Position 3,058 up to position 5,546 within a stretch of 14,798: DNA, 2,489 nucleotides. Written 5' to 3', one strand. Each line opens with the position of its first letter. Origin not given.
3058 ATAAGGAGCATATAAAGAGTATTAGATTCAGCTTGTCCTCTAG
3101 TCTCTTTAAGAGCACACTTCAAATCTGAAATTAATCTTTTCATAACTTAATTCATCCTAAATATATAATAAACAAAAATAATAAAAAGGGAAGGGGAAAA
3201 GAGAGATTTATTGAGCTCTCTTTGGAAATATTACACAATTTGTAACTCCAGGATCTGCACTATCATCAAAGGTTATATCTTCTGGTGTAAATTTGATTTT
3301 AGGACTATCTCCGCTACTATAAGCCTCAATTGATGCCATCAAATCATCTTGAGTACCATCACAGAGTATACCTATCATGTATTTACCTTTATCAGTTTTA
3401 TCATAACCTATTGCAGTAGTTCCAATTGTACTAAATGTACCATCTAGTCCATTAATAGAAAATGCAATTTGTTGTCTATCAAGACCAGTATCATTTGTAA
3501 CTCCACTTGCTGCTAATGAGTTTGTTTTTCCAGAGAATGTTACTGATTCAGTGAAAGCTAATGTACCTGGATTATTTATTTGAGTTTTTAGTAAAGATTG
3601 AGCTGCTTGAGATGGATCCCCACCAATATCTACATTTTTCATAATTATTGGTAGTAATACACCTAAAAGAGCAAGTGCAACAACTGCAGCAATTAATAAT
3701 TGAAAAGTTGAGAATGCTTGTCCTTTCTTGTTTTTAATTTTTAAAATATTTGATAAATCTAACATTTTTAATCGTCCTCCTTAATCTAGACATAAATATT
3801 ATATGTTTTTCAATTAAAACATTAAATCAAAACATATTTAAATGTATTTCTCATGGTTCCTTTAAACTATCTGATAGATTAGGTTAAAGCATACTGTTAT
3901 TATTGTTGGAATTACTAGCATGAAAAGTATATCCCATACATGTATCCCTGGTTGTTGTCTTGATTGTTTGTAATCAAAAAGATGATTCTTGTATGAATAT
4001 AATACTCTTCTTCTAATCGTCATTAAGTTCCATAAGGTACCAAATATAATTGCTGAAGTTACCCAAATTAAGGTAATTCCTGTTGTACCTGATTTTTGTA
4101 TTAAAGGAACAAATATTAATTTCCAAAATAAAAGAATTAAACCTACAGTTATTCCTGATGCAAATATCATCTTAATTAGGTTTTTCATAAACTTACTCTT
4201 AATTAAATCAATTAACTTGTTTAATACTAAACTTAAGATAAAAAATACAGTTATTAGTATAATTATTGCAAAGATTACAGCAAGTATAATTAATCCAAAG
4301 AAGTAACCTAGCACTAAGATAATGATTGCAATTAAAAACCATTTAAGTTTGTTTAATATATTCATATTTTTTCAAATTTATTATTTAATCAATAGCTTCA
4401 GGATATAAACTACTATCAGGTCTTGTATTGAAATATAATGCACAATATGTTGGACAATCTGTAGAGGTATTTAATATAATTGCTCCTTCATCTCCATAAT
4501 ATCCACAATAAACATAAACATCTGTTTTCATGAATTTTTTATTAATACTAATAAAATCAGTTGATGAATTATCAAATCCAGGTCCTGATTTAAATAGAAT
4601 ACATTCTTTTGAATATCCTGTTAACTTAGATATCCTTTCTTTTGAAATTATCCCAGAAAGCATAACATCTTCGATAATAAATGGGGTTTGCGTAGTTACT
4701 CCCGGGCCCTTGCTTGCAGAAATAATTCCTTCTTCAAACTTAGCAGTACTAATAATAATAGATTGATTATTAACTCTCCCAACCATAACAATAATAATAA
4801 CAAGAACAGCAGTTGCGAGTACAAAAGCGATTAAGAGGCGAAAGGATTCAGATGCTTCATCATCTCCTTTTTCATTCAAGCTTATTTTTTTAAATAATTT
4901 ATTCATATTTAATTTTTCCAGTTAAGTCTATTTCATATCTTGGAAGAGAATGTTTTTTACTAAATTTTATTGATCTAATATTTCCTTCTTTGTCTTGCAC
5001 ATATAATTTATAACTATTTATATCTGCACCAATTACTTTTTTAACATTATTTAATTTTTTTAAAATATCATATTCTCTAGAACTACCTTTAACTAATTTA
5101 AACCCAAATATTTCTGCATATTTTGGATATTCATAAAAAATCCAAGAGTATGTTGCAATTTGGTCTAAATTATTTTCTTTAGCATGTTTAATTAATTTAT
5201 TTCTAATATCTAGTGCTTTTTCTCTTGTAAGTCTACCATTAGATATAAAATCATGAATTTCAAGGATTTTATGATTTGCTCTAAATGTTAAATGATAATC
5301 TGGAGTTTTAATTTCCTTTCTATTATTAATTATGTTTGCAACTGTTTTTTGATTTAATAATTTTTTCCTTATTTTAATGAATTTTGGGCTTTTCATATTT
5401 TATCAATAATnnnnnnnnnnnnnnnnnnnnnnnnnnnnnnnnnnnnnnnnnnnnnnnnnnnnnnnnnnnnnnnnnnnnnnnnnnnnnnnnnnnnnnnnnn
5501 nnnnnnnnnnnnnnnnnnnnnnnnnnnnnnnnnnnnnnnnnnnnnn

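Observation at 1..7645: Type IV pilus-like cluster with four class III-signal proteins and several components that fit no family I recognise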

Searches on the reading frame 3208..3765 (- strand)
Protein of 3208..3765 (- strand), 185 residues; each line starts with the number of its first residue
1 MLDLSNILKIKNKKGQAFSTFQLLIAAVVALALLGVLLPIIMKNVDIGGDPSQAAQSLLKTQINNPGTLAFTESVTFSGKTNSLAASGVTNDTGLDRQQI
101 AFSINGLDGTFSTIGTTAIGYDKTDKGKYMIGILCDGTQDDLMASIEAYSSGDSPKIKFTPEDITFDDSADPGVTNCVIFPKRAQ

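Call 6: search_protein_families(library=pfam, max_evalue=0.1, proteins=[window:3208-3765:-])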
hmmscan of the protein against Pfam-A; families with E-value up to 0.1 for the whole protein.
window:3208-3765:- (185 aa): 1 family
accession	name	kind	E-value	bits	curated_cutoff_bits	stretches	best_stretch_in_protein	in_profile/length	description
PF22505.1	RNase_J_b_CASP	-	0.024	14.9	27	1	130-173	70-114/126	Ribonuclease J, beta-CASP domain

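Call 8: search_protein_families(library=ncbifam, max_evalue=1, proteins=[window:3208-3765:-])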
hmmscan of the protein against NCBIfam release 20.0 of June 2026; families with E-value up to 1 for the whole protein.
window:3208-3765:- (185 aa): 1 family
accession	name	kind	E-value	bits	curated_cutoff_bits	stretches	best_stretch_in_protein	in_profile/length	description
NF047419.1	RNase_J1_RnjA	exception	0.15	10.8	820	1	130-176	285-332/549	ribonuclease J1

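Call 57: find_homologous_proteins(query=window:3208-3765:-, max_evalue=0.001)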
Query window:3208-3765:- (185 aa): 87 proteins with E <= 0.001 among 799 candidates.
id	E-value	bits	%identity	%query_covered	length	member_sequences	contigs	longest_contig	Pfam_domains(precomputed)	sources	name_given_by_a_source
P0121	7.8e-113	392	99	100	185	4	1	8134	-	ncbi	-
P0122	1.3e-78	281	76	100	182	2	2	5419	-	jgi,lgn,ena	-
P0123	2.1e-62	228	66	95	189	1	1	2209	-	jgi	jgi:hypothetical protein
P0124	1.0e-59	219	63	95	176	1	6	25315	-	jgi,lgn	-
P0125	2.1e-44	169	53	99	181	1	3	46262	-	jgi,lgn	-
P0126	1.6e-43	166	53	99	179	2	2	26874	-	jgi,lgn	-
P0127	1.4e-42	163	50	99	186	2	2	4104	-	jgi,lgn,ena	-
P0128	2.8e-42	162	51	99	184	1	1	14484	-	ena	-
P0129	3.8e-42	162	53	99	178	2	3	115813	-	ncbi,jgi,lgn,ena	-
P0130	1.1e-40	157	54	94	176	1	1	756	-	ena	-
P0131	2.9e-40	156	50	99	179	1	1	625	-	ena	-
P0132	6.4e-36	142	48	99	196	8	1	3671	-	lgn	-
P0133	6.6e-36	142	48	99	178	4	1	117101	-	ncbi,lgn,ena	-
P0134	1.1e-35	141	45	92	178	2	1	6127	-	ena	-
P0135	1.1e-34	138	45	92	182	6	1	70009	-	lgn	-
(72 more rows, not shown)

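Call 63: predict_structure(alignment_id=A4)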
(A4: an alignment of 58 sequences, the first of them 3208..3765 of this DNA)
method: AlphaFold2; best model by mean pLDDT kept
length: 185 residues; sequences in the alignment: 58
mean_pLDDT: 89.6   pTM: 0.75
mean pLDDT of the five models: 89.6, 89.1, 88.9, 87.2, 87.2
residues with pLDDT >= 90: 147; 70-90: 13; 50-70: 23; < 50: 2
segments of 3 or more residues with pLDDT < 50: none
pLDDT, mean of each block of 10 residues (from residue 1): 55 62 91 89 70 95 96 94 95 96 96 95 96 98 97 94 94 97 94
secondary structure, 60 per line:
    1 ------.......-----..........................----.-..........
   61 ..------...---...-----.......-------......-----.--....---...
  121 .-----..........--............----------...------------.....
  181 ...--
elements in order: H7-13 H19-44 H51-62 E69-71 E75-77 E83-85 H86-89 E100-102 E111-114 E118-121 E127-136 H139-150 E176-183

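Call 66: fold_search(model_id=the predicted structure, library=pdb)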
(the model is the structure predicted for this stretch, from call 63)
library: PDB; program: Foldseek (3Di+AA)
matches with E <= 10: 147; with E <= 0.001: 0
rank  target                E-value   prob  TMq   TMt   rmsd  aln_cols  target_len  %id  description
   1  9occ_D                7.9e-01  0.03  0.15  0.17  15.2       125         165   13  Sf11 bacteriophage tail (released 2025-11-12)
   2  9bcx_2                1.1e+00  0.01  0.07  0.03  17.0       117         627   14  Cryo-EM structure of the S. cerevisiae ORC-Cdc6-Mcm2-7-DNA complex with a fully closed Mcm2-Mcm5 DNA entry gate (released 2025-01-01)
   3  1rh7_A                1.8e+00  0.06  0.18  0.35  13.3        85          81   15  Crystal Structure of Resistin-like beta (released 2004-06-08)
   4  8x7u_B                2.4e+00  0.01  0.14  0.05  17.2       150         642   15  MCM in complex with dsDNA in presence of ATP. (released 2024-01-17)
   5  8q6o_2                2.4e+00  0.01  0.14  0.10  17.7       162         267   11  X. laevis CMG dimer bound to dimeric DONSON - without ATPase (released 2023-10-18)
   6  6o3f_B                3.0e+00  0.02  0.14  0.06  11.0        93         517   11  Crystal Structure of Lysyl-tRNA Synthetase from Chlamydia trachomatis with complexed with L-lysine and a difluoro cycl (released 2019-03-27)
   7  8ouw_4                3.0e+00  0.01  0.11  0.04  20.4       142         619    9  Cryo-EM structure of CMG helicase bound to TIM-1/TIPN-1 and homodimeric DNSN-1 on fork DNA (Caenorhabditis elegans) (released 2023-08-16)
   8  9cuy_K                3.6e+00  0.01  0.12  0.10  18.2       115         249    8  Bacteriophage PhiTE extended baseplate (released 2025-04-16)
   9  9e2w_2                3.6e+00  0.00  0.09  0.04  17.9       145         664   14  Cryo-EM structure of yeast CMG helicase stalled at G4-containing DNA template, state 1 (released 2025-03-26)
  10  1rgx_C                3.8e+00  0.04  0.18  0.31  12.0        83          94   11  Crystal Structure of resisitin (released 2004-06-08)
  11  9b45_S                4.3e+00  0.02  0.21  0.22  13.8       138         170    7  Pseudomonas phage Pa193 baseplate complex and tail fiber (released 2024-10-16)
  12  9rku_A1               4.3e+00  0.02  0.18  0.10  14.9        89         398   12  Agrobacterium phage 7-7-1 baseplate (released 2025-12-10)
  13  6ns0_A                4.3e+00  0.02  0.14  0.06  10.9        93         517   11  Crystal Structure of Lysyl-tRNA Synthetase from Chlamydia trachomatis complexed with L-lysine and Cladosporin (released 2019-02-06)
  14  3ica_B                4.3e+00  0.01  0.14  0.13   9.9       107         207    7  The crystal structure of the beta subunit of a phenylalanyl-tRNA synthetase from Porphyromonas gingivalis W83 (released 2009-07-28)
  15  9occ_C                4.6e+00  0.02  0.17  0.18  13.8       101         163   13  Sf11 bacteriophage tail (released 2025-11-12)
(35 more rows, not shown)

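Call 93: search_protein_families(library=pfam, alignment_id=A4, max_evalue=0.1)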
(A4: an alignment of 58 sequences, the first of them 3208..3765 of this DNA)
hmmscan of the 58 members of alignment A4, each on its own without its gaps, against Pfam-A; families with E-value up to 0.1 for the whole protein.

A. member 1, window:3208-3765:- (185 aa): 1 family
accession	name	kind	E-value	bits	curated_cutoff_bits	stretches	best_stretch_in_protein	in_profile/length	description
PF22505.1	RNase_J_b_CASP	-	0.024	14.9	27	1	130-173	70-114/126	Ribonuclease J, beta-CASP domain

B. families by the number of members that match (of 58 scanned): 14 families
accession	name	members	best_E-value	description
PF01769.21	MgtE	4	0.015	Divalent cation transporter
PF14159.11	CAAD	3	0.023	CAAD domains of cyanobacterial aminoacyl-tRNA synthetase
PF05084.19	GRA6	2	0.01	Granule antigen protein (GRA6)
PF09991.14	DUF2232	2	0.011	Predicted membrane protein (DUF2232)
PF12555.13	SteA-like_C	2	0.032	SteA-like C-terminal domain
PF11440.14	AGT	1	0.015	DNA alpha-glucosyltransferase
PF22505.1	RNase_J_b_CASP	1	0.024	Ribonuclease J, beta-CASP domain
PF03762.22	VOMI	1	0.03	Vitelline membrane outer layer protein I (VOMI)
PF08790.17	zf-LYAR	1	0.035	LYAR-type C2HC zinc finger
PF11992.13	TgpA_N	1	0.036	TgpA N-terminal domain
PF15367.11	CABS1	1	0.044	Calcium-binding and spermatid-specific protein 1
PF00313.28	CSD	1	0.065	'Cold-shock' DNA-binding domain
PF12213.14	Dpoe2NT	1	0.069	DNA polymerases epsilon N terminal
PF03481.19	Sua5_C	1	0.093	Threonylcarbamoyl-AMP synthase, C-terminal domain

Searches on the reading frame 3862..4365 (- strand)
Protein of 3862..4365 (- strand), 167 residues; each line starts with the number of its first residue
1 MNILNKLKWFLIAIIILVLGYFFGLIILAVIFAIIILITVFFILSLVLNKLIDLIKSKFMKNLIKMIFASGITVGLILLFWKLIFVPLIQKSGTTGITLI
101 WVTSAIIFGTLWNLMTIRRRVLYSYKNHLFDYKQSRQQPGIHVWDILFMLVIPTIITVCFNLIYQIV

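Call 6: search_protein_families(library=pfam, max_evalue=0.1, proteins=[window:3862-4365:-])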
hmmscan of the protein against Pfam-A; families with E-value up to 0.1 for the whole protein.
window:3862-4365:- (167 aa): 0 families

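Call 8: search_protein_families(library=ncbifam, max_evalue=1, proteins=[window:3862-4365:-])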
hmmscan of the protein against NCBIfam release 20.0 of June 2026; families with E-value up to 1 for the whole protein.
window:3862-4365:- (167 aa): 0 families

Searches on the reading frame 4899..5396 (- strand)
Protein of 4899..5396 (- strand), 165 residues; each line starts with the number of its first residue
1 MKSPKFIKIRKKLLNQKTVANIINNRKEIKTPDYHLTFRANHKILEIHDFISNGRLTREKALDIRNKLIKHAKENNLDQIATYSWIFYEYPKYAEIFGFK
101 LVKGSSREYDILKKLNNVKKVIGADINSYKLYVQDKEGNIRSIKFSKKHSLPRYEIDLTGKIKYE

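Call 6: search_protein_families(library=pfam, max_evalue=0.1, proteins=[window:4899-5396:-])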
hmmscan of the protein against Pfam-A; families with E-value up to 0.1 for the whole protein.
window:4899-5396:- (165 aa): 1 family
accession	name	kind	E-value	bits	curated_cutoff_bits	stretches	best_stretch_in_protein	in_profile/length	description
PF12048.14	DUF3530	-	0.017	14.9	29.8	1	22-81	226-285/310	Protein of unknown function (DUF3530)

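Call 8: search_protein_families(library=ncbifam, max_evalue=1, proteins=[window:4899-5396:-])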
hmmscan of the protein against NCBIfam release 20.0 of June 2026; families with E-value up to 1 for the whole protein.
window:4899-5396:- (165 aa): 0 families
